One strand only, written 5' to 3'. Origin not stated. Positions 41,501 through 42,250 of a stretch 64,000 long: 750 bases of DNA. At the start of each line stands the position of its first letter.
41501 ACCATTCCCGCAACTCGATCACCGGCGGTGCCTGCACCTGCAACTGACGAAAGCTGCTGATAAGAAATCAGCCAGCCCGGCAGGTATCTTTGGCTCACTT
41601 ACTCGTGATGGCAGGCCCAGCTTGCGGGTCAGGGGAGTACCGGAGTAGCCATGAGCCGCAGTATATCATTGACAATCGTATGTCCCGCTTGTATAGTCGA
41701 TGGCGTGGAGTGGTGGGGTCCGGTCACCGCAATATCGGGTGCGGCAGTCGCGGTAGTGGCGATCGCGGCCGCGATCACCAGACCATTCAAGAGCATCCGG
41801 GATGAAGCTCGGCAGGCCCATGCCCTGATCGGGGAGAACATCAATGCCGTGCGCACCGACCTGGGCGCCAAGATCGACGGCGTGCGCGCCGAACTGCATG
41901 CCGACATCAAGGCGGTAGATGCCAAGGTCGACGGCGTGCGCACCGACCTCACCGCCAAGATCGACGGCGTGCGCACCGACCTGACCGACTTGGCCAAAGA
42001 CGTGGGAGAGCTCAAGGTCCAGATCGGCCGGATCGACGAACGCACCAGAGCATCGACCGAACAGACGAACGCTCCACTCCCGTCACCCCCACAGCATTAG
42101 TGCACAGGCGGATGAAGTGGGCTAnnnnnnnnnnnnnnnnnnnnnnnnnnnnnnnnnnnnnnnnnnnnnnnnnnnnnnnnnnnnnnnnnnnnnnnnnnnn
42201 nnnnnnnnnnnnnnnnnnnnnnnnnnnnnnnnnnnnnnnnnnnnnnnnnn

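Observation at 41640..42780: Cassette of two convergent small TM plus coiled-coil tandem-repeat protein genes replacing dppC, with a deleted second copy at 34.1 kb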

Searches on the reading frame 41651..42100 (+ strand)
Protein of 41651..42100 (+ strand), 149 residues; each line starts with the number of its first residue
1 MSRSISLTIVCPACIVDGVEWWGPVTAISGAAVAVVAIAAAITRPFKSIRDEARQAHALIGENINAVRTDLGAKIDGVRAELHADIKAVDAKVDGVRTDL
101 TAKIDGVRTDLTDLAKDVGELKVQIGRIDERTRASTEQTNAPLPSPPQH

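Call 5: search_protein_families(library=pfam, proteins=[window:41651-42097:+], max_evalue=10)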
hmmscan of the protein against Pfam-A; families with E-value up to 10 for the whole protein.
seq(149 aa): 13 families
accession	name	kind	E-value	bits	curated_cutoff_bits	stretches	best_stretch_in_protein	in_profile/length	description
PF04513.17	Baculo_PEP_C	-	4e-05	24.1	38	1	54-122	37-105/140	Baculovirus polyhedron envelope protein, PEP, C terminus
PF01442.23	Apolipoprotein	-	0.00026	21.2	90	1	50-138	43-132/190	Apolipoprotein A1/A4/E domain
PF19659.4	DUF6162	-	0.0015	19.1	27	1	28-86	16-69/124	Family of unknown function (DUF6162)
PF07889.17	DUF1664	-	0.0021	18.5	34.6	1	61-130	47-115/124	Protein of unknown function (DUF1664)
PF02912.23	Phe_tRNA-synt_N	-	0.0054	17.1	22.3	1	41-85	19-63/69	Aminoacyl tRNA synthetase class II, N-terminal domain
PF05531.17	NPV_P10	-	0.0091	16.9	29.8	1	83-131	10-57/75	Nucleopolyhedrovirus P10 protein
PF07902.16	Gp58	-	0.041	12.6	34.5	1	46-132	134-221/594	gp58-like protein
PF04100.18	Vps53_N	-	0.056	12.9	26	1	73-137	20-84/372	Vps53, N-terminal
PF06103.16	DUF948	-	0.061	14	37.2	1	31-96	6-73/89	Bacterial protein of unknown function (DUF948)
PF20400.3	BAR_4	-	0.14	12.3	27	1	47-137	9-99/192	BAR-like domain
PF12128.14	DUF3584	-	0.27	9.1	31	1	49-132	705-791/1191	Protein of unknown function (DUF3584)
PF04728.18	LPP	-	0.45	11.3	29.1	0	113-136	4-27/53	Lipoprotein leucine-zipper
PF04799.18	Fzo_mitofusin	-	0.45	10.4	27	1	78-116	95-133/161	fzo-like conserved region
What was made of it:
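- On Apolipoprotein A1/A4/E (PF01442): ORF1 scores 21.2 bits against a cut-off of 90 (call 5).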

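Call 9: find_encoding_contigs(protein=window:41651-42100:+, flank=10000, max_places=10)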
Protein window:41651-42100:+ (149 aa): no gene with exactly this product is on record in the collection.

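Call 10: find_homologous_proteins(query=window:41651-42097:+, max_evalue=0.001)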
Query seq(149 aa) (149 aa): 32 proteins with E <= 0.001 among 941 candidates.
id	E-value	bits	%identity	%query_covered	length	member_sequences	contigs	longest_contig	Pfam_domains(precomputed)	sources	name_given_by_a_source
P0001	6.5e-79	281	100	92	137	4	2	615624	-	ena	-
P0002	3.1e-71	256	89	83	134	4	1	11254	PF04513.18,PF01442.24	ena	-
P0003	2.3e-58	214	83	85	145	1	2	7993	-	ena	-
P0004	1.2e-51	192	77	85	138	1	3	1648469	-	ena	-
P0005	4.6e-38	148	80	68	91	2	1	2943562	PF05531.18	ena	-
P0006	6.2e-20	90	47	46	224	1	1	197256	PF28217.1,PF01442.24,PF07902.17,PF07798.17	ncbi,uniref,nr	ncbi:hypothetical protein RBA41_20905 [Massilia sp. CCM 9210]|uniref:hypothetical protein n=1 Tax=Ma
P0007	3.0e-18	84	58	34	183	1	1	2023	PF16526.11,PF04513.18,PF28217.1,PF01442.24,PF06103.17,PF07889.18,PF05531.18,PF07902.17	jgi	jgi:chromosome segregation ATPase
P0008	3.5e-18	84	49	44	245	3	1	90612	PF02524.19,PF04513.18,PF01442.24,PF07902.17,PF26059.1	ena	-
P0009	7.9e-18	83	47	52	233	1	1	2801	PF01442.24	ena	-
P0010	9.9e-17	79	57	38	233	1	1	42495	PF02524.19,PF04513.18,PF01442.24,PF26059.1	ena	-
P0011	9.1e-15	73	60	40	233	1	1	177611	PF02524.19,PF04513.18,PF01442.24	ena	-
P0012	1.9e-14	72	40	57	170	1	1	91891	PF28217.1,PF01442.24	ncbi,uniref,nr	ncbi:hypothetical protein F2P44_24205 [Massilia sp. CCM 8695]|uniref:DUF1640 domain-containing prote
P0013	6.4e-13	67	59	34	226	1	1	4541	PF02524.19,PF04513.18,PF28217.1,PF01442.24,PF26059.1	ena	-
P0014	2.1e-11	62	57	40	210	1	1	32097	PF02524.19,PF01442.24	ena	-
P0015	2.1e-11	62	43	42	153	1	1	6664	PF01442.24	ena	-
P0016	2.6e-10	58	45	48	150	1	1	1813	PF01442.24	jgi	jgi:uncharacterized protein YicC (UPF0701 family)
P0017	2.3e-9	55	33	66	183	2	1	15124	PF01442.24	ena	-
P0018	3.6e-9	55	46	34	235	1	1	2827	PF01442.24,PF07798.17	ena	-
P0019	5.5e-9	54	45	50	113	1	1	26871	PF01442.24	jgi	jgi:BMFP domain-containing protein YqiC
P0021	6.7e-7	47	52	41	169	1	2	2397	PF04513.18,PF01442.24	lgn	-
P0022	1.8e-6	46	36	55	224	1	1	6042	PF04513.18,PF01442.24,PF07889.18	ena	-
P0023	3.1e-6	45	43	50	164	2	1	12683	PF01442.24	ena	-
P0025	6.6e-6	44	47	36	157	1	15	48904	PF01442.24,PF07798.17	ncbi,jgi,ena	jgi:DNA repair exonuclease SbcCD ATPase subunit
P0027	1.7e-5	43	40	54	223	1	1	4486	PF01442.24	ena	-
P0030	4.4e-4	38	39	48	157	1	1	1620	PF01442.24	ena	-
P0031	6.4e-4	38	45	35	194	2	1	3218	PF01442.24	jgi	jgi:chromosome segregation ATPase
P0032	9.8e-4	37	59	28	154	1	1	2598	PF04513.18,PF28217.1,PF01442.24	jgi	jgi:predicted nuclease with TOPRIM domain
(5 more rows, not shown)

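Call 12: find_encoding_contigs(protein=P0001, flank=10000, max_places=6)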
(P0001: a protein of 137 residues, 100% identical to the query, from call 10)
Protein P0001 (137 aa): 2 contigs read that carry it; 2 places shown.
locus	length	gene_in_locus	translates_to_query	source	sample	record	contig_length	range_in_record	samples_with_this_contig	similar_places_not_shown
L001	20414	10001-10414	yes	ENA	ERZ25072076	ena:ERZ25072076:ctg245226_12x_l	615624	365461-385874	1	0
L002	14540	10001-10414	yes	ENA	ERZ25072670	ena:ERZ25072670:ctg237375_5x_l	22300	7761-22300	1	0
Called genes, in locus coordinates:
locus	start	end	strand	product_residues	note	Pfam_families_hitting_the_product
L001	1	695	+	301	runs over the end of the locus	PF00398:RrnaAD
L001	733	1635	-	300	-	PF00701:DHDPS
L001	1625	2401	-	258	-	PF01113:DapB_N, PF05173:DapB_C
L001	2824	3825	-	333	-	PF19300:BPD_transp_1_N (weak), PF00528:BPD_transp_1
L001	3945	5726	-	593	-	PF00496:SBP_bac_5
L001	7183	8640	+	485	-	PF00078:RVT_1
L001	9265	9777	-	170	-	-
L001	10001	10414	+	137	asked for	-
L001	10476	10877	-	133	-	-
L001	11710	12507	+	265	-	PF02153:PDH_N, PF26213:TYRAAT1_C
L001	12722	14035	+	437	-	PF11700:ATG22, PF07690:MFS_1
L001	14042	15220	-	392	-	PF00487:FA_desaturase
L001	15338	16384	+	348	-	PF04116:FA_hydroxylase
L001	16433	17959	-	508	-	PF09820:AAA-ATPase_like, PF08011:PDDEXK_9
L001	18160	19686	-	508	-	PF09820:AAA-ATPase_like, PF08011:PDDEXK_9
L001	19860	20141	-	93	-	-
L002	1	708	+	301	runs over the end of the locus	PF00398:RrnaAD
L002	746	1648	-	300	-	PF00701:DHDPS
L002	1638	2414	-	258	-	PF01113:DapB_N, PF05173:DapB_C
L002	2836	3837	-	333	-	PF19300:BPD_transp_1_N (weak), PF00528:BPD_transp_1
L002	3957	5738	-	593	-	PF00496:SBP_bac_5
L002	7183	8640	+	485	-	PF00078:RVT_1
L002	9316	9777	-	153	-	-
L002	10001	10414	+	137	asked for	-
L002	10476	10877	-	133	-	-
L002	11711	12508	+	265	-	PF02153:PDH_N, PF26213:TYRAAT1_C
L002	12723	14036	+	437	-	PF11700:ATG22, PF07690:MFS_1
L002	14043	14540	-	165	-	?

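Call 15: find_encoding_contigs(protein=P0004, flank=10000, max_places=4)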
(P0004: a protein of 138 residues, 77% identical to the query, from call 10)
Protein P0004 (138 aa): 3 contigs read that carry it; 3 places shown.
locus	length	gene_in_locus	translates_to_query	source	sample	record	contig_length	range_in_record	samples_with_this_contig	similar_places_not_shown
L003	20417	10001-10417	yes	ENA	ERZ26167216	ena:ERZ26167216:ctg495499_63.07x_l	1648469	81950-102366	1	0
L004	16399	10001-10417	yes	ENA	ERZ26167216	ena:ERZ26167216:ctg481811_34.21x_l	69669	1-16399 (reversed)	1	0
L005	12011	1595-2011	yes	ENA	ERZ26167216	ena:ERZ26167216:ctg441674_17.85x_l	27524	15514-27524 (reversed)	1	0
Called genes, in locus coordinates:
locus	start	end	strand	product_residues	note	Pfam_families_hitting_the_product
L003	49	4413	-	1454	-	-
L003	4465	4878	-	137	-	PF05168:HEPN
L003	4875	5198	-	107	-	PF01909:NTP_transf_2, PF18765:Polbeta (weak)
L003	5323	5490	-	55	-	-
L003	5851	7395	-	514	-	PF00496:SBP_bac_5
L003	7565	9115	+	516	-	-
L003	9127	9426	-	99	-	-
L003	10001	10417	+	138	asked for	-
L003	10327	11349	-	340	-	PF12911:OppC_N (weak), PF00528:BPD_transp_1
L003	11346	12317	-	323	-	PF19300:BPD_transp_1_N (weak), PF00528:BPD_transp_1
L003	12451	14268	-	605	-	PF00496:SBP_bac_5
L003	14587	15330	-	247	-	PF00528:BPD_transp_1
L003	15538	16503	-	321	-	PF19300:BPD_transp_1_N, PF00528:BPD_transp_1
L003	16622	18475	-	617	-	PF00496:SBP_bac_5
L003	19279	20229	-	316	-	PF12911:OppC_N (weak), PF00528:BPD_transp_1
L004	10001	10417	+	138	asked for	-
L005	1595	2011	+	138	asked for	-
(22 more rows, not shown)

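Call 16: find_encoding_contigs(protein=P0005, flank=10000, max_places=4)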
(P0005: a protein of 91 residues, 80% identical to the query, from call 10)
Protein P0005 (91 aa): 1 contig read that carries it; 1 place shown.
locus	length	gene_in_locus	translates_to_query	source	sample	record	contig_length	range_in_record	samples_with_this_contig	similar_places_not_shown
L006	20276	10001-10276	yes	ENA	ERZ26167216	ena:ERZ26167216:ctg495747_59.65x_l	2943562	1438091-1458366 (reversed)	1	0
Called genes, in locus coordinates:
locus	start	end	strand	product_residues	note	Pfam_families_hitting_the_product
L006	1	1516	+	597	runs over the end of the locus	PF00496:SBP_bac_5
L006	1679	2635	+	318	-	PF19300:BPD_transp_1_N (weak), PF00528:BPD_transp_1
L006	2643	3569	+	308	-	PF12911:OppC_N (weak), PF00528:BPD_transp_1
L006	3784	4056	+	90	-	-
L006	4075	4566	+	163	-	PF09722:Xre_MbcA_ParS_C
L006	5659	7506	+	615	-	PF00496:SBP_bac_5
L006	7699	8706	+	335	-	PF19300:BPD_transp_1_N (weak), PF00528:BPD_transp_1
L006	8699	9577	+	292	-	PF12911:OppC_N, PF00528:BPD_transp_1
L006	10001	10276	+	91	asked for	PF05531:NPV_P10 (faint)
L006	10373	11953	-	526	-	-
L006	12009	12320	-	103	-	-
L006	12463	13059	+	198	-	PF19570:DUF6088, PF13338:AbiEi_4 (faint)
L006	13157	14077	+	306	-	PF08843:AbiEii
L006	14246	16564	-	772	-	-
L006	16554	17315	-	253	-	PF19538:DUF6062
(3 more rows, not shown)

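Call 17: find_encoding_contigs(protein=P0002, flank=10000, max_places=4)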
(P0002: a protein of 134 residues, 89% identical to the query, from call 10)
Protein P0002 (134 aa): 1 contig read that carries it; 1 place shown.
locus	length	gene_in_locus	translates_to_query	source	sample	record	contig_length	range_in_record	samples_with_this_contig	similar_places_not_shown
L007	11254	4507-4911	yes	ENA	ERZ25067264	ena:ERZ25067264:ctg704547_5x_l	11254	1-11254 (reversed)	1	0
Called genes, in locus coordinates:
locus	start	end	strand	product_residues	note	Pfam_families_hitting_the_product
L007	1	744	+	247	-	?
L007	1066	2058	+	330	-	PF00158:Sigma54_activat, PF14532:Sigma54_activ_2, PF07728:AAA_5 (weak), PF25601:AAA_lid_14, PF02954:HTH_8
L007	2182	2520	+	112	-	PF00041:fn3, PF25059:FN3_DSCAM-DSCAML_C (weak)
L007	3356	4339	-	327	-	PF01156:IU_nuc_hydro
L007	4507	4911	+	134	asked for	PF01442:Apolipoprotein (weak), PF04513:Baculo_PEP_C (weak)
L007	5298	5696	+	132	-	-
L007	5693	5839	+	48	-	-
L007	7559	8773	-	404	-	PF03773:ArsP_1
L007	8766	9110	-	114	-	PF12840:HTH_20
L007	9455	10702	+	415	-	PF04235:DUF418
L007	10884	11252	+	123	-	?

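Call 18: find_encoding_contigs(protein=P0003, flank=10000, max_places=4)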
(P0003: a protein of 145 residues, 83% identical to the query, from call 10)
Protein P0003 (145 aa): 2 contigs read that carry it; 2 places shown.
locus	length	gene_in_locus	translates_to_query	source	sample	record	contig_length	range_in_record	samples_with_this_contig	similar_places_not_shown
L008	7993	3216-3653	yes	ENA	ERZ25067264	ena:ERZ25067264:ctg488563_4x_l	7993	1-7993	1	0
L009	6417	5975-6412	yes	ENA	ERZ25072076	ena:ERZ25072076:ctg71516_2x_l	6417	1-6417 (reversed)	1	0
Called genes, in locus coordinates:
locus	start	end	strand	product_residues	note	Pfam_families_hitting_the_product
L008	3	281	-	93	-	?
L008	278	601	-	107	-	PF01909:NTP_transf_2, PF18765:Polbeta (weak)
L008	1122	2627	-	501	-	PF00496:SBP_bac_5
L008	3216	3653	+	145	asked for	-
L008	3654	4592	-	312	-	PF12911:OppC_N (weak), PF00528:BPD_transp_1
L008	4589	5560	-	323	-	PF19300:BPD_transp_1_N (weak), PF00528:BPD_transp_1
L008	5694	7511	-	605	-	PF00496:SBP_bac_5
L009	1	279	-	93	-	?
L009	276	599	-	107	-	PF01909:NTP_transf_2, PF18765:Polbeta (weak)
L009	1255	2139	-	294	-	PF14236:DruA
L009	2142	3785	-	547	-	PF03050:DDE_Tnp_IS66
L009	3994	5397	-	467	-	PF00496:SBP_bac_5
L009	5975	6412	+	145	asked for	-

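Call 24: list_cluster_members(proteins=[P0043, P0066, P0120, P0128, P0129, P0054, P0063, P0064, P0080, P0006])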
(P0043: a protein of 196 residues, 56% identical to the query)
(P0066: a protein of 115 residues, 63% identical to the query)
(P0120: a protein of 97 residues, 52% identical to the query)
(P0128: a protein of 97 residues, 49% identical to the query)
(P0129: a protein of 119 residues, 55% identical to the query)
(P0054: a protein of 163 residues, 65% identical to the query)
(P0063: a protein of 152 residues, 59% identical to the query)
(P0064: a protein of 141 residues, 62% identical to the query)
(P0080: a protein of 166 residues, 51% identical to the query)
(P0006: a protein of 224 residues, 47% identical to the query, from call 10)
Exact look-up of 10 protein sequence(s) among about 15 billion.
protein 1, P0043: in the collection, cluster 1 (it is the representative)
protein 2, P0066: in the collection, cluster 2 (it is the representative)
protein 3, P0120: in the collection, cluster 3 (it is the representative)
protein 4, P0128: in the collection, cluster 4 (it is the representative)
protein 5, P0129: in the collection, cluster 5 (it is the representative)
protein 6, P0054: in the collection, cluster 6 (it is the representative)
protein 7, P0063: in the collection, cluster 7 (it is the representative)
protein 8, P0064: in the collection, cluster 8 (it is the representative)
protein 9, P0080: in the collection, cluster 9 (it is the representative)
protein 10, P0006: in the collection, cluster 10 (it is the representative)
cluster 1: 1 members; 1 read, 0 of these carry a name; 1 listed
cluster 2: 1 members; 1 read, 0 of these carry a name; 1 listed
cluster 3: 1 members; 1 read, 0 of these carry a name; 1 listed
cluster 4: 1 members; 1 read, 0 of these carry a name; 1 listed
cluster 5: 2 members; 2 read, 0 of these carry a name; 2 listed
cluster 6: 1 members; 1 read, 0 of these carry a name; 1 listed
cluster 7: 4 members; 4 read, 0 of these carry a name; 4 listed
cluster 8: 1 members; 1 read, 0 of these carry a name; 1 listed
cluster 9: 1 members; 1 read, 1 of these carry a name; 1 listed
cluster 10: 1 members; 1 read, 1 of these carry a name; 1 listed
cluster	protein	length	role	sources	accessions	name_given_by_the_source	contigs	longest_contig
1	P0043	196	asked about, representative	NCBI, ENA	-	-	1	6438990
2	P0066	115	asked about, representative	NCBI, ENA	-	-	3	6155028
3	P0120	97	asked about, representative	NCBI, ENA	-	-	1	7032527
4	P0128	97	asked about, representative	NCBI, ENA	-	-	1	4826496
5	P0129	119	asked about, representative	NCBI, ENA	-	-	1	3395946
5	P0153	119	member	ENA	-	-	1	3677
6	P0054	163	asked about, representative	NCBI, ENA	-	-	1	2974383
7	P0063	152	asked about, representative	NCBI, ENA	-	-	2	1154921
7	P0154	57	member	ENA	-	-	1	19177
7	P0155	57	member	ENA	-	-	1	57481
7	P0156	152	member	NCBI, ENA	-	-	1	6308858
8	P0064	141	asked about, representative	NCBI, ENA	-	-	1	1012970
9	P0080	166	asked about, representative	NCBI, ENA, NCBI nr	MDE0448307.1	MAG: hypothetical protein OXH96_16715 [Spirochaetaceae bacterium] | hypothetical protein [Spirochaetaceae bacterium]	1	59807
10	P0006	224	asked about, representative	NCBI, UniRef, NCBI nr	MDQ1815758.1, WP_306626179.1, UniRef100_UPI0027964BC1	hypothetical protein RBA41_20905 [Massilia sp. CCM 9210] | hypothetical protein n=1 Tax=Massilia scottii TaxID=3057166 RepID=UPI0027964BC1 | hypothetical protein [Massilia sp. CCM 9210]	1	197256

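Call 25: search_protein_families(library=ncbifam, proteins=[window:41651-42061:+], max_evalue=1)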
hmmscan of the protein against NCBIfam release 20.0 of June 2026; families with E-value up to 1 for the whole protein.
seq(137 aa): 3 families
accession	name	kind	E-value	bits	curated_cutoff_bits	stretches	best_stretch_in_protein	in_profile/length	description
NF011925.1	PRK15396.1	subfamily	0.021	15.1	108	1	81-113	29-61/78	major outer membrane lipoprotein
NF003513.0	PRK05182.1-2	equivalog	0.063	12.2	302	0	91-127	62-97/338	DNA-directed RNA polymerase subunit alpha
NF053525.1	thylo_ssr2422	subfamily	0.69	10.4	38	1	97-132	11-46/77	ssr2422 family thylakoid membrane protein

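Call 26: search_protein_families(library=phrogs, proteins=[window:41651-42061:+], max_evalue=1)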
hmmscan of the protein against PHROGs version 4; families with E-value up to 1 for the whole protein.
seq(137 aa): 27 families (the best 25 are shown)
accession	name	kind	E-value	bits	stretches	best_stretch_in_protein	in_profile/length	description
phrog_9415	-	unknown function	2.1e-06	28.7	1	48-126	57-136/168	-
phrog_1009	-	unknown function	0.00034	21.6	1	22-100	8-85/103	-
phrog_37064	-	tail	0.00045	19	1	54-129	311-383/1491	tail fiber protein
phrog_33952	-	unknown function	0.0015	19.9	1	11-65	22-72/104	-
phrog_21734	-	unknown function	0.0016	19.7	1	47-89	54-96/156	-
phrog_312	-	lysis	0.013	16.5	1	89-135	66-112/173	Rz-like spanin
phrog_12846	-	tail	0.018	14.9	1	75-130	93-149/552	tail fiber protein; Ig-domain containing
phrog_1885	-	tail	0.019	13.9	1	57-118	594-654/1033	minor tail protein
phrog_20004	-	unknown function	0.022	15.7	0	84-112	116-144/177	-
phrog_19577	-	head and packaging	0.025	14.7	1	79-125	95-144/378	minor head protein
phrog_2137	-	tail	0.027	15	1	81-118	155-192/267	tail fiber protein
phrog_7599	-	unknown function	0.028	15.9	1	59-133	25-92/95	-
phrog_36941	-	head and packaging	0.031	15.7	1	38-94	15-70/162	head maturation protease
phrog_5820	-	unknown function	0.034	14.8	1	39-114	86-142/200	-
phrog_26629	-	unknown function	0.067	14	0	62-95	64-97/158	-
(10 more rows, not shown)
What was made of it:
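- ORF1 has a weak PHROG match to Rz-like spanin (E = 0.013, call 26).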

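Call 48: search_protein_representatives(alignment_id=A3)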
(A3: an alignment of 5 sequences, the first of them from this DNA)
Query: 5 sequences, 130 profile positions. Proteins with E-value up to 0.001 (for the whole library): 674; up to 1e-10: 37; up to 1e-30: 1. The best 150 are listed.
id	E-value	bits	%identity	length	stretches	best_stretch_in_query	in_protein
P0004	4.3e-68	243.5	-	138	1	1-130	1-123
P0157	2.7e-27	111.6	-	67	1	64-129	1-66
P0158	6.5e-25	103.8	-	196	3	59-104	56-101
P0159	1.2e-21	93.2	-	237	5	59-105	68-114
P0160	4.5e-19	84.9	-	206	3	47-105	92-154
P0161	1.3e-17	80.2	-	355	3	46-117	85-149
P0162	3.4e-16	75.6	-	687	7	55-109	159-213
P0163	5.6e-16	74.9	-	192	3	60-101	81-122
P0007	2.3e-15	73.0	-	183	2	53-107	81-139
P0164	2.3e-15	72.9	-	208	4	52-104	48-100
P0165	8.7e-15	71.1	-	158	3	36-118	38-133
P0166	1.7e-14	70.1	-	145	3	48-104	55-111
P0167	1.7e-14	70.1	-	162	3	55-104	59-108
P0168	2.7e-14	69.5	-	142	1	23-122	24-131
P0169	4.0e-14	68.9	-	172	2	6-93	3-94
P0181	6.0e-12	61.9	-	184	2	5-93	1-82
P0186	2.3e-11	60.0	-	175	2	9-78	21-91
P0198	4.3e-10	55.9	-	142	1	8-125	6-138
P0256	7.0e-08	48.7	-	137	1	22-120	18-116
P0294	5.0e-07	46.0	-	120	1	6-92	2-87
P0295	5.1e-07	45.9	-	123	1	17-109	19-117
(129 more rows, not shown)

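Call 62: list_cluster_members(proteins=[P0168, P0169, P0181, P0198, P0256, P0294, P0186, P0295, P0158, P0165])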
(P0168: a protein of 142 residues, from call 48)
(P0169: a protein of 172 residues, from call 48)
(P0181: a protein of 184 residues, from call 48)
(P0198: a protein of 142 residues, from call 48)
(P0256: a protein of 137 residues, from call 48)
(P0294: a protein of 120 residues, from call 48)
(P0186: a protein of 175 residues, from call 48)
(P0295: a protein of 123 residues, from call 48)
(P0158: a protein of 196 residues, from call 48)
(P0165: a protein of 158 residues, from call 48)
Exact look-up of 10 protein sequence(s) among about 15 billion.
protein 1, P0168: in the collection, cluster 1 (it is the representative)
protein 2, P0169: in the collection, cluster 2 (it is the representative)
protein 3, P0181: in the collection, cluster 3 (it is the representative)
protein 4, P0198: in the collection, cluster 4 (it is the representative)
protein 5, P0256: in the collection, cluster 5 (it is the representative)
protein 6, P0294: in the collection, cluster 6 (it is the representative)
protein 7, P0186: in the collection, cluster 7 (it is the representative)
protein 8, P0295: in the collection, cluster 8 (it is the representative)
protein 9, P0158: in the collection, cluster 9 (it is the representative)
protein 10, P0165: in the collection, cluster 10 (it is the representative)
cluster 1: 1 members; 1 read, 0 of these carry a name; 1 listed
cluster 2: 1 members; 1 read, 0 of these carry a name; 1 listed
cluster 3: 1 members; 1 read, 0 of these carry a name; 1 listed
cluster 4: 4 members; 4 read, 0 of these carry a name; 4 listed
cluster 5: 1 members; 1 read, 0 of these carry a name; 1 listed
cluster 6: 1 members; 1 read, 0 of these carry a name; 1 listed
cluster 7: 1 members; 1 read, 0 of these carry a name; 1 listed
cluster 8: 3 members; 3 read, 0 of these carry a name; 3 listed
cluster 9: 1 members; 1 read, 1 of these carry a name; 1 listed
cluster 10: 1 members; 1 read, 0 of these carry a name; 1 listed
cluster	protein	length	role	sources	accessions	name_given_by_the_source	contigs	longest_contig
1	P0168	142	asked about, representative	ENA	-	-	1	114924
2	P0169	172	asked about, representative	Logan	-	-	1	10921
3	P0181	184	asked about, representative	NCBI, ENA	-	-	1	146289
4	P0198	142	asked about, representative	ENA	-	-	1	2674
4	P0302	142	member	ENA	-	-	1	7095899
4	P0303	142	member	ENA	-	-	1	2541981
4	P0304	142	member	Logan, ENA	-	-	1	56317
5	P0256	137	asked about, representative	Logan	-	-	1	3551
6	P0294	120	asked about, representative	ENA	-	-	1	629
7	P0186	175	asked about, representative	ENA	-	-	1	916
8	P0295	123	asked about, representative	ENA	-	-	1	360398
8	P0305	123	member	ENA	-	-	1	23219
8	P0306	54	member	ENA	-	-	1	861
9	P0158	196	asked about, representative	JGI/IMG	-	predicted phage-related endonuclease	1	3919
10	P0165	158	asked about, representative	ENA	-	-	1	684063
